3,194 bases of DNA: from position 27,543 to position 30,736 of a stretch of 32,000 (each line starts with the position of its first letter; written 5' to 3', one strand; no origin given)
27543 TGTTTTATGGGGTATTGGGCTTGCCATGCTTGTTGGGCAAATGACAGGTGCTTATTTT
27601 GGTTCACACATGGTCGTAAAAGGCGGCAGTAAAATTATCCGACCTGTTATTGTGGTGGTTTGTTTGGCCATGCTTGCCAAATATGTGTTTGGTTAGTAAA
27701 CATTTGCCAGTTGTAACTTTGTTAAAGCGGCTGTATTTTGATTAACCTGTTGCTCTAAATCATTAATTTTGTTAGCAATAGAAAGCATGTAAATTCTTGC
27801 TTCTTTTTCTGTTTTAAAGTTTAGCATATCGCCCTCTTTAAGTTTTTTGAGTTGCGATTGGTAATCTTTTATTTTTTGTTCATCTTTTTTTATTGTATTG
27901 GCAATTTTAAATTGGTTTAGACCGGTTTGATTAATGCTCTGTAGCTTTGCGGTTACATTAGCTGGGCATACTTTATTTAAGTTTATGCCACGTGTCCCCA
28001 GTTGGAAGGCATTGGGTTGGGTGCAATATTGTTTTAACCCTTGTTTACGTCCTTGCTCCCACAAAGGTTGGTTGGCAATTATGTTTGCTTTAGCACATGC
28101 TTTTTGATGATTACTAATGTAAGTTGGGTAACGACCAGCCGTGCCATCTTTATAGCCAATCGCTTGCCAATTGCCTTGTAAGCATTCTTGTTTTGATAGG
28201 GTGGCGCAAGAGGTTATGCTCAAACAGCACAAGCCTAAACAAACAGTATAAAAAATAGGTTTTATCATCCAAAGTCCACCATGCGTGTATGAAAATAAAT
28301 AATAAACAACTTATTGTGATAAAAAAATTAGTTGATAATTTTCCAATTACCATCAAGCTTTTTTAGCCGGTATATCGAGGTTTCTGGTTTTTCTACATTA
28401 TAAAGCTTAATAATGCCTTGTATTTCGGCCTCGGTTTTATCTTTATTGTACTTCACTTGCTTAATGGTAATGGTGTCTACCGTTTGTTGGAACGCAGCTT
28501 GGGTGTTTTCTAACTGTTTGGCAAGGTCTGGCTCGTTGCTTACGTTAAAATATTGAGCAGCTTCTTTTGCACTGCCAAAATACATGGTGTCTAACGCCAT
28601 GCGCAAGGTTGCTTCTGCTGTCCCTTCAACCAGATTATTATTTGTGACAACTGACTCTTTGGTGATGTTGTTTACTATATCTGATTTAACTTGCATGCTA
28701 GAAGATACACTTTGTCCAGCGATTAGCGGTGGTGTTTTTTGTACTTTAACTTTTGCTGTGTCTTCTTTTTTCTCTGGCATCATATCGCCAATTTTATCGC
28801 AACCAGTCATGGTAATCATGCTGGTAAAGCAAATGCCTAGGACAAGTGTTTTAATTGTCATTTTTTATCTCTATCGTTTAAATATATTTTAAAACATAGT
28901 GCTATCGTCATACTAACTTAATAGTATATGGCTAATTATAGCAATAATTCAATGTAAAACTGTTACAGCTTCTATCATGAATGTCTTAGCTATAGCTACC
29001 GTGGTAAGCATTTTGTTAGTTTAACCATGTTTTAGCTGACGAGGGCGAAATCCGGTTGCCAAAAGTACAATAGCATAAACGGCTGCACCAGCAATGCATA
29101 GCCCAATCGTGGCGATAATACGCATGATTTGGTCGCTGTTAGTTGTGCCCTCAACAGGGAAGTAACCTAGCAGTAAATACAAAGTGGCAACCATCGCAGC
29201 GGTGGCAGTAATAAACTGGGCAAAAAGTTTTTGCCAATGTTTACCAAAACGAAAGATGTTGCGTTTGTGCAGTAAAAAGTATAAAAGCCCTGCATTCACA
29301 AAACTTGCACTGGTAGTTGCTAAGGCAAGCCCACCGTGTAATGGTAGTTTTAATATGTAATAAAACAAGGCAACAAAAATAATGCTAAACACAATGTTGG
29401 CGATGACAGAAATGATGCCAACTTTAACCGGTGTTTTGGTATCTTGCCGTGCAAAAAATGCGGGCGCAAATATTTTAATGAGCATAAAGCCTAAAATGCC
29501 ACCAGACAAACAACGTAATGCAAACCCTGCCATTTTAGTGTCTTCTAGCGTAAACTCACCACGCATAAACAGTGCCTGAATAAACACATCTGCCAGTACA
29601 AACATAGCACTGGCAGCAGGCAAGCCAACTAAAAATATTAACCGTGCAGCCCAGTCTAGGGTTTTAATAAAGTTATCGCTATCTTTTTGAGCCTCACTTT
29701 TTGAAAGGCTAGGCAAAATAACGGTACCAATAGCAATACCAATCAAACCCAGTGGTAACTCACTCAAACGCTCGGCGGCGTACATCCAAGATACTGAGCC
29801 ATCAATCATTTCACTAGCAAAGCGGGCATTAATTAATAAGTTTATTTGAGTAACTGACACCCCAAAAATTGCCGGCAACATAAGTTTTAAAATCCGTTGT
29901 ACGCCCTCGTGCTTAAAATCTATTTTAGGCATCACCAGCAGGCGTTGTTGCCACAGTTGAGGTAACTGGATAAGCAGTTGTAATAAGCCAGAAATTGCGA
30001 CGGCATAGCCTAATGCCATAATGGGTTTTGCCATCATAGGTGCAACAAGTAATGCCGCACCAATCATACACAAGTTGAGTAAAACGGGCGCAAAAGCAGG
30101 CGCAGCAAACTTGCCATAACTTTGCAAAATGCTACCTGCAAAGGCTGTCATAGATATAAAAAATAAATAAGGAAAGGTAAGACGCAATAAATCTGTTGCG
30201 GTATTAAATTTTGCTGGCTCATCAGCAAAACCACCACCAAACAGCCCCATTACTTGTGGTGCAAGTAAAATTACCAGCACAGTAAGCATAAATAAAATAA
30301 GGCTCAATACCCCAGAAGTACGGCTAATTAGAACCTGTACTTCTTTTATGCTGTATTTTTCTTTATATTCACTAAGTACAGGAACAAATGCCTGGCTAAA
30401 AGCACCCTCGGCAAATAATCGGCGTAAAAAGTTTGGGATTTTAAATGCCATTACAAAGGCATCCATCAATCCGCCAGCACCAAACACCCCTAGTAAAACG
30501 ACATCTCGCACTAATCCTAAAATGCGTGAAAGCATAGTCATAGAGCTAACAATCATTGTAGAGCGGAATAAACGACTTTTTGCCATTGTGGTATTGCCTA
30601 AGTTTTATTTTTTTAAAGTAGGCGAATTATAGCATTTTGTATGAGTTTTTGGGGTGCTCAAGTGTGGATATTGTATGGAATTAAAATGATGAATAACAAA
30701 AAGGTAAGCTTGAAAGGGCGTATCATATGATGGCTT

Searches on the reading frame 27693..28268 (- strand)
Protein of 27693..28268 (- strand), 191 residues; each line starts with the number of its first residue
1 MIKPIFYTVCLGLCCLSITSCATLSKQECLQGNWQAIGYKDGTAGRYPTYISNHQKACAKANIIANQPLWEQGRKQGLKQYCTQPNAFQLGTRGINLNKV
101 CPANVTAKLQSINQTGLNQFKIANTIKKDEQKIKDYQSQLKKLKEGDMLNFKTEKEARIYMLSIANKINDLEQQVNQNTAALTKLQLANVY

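Call 16: search_protein_families(library=pfam, proteins=[window:27693-28268:-], max_evalue=0.0001)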
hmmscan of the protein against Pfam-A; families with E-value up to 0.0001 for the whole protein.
window:27693-28268:- (191 aa): 1 family
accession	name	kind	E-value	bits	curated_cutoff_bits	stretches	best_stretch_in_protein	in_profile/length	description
PF10973.13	DUF2799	-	2.1e-20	73.3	25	1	33-116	1-84/86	Protein of unknown function (DUF2799)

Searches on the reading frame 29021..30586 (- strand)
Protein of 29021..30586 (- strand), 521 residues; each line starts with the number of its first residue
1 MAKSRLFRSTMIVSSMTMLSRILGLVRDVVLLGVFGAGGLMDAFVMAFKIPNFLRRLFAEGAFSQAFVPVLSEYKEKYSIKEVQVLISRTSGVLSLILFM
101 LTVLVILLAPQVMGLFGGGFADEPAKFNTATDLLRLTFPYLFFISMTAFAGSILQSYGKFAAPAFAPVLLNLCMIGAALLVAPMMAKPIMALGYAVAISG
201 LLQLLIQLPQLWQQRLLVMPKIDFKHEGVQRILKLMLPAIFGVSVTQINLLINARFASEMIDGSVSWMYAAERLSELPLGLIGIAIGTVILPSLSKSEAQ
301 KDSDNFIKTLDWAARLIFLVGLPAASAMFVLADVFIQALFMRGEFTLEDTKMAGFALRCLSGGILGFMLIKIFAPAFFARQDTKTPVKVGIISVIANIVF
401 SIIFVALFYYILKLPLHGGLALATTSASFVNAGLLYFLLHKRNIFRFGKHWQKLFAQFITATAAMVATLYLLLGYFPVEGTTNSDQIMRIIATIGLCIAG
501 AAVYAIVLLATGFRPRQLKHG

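Call 16: search_protein_families(library=pfam, proteins=[window:29021-30586:-], max_evalue=0.0001)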
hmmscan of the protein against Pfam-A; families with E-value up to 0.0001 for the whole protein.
window:29021-30586:- (521 aa): 2 families
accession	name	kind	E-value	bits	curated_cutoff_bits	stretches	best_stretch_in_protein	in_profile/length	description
PF03023.19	MurJ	-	4.7e-127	424.8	27.4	1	34-483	4-443/451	Lipid II flippase MurJ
PF01554.23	MatE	-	5.8e-05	23.3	24.9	0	63-170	48-151/161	MatE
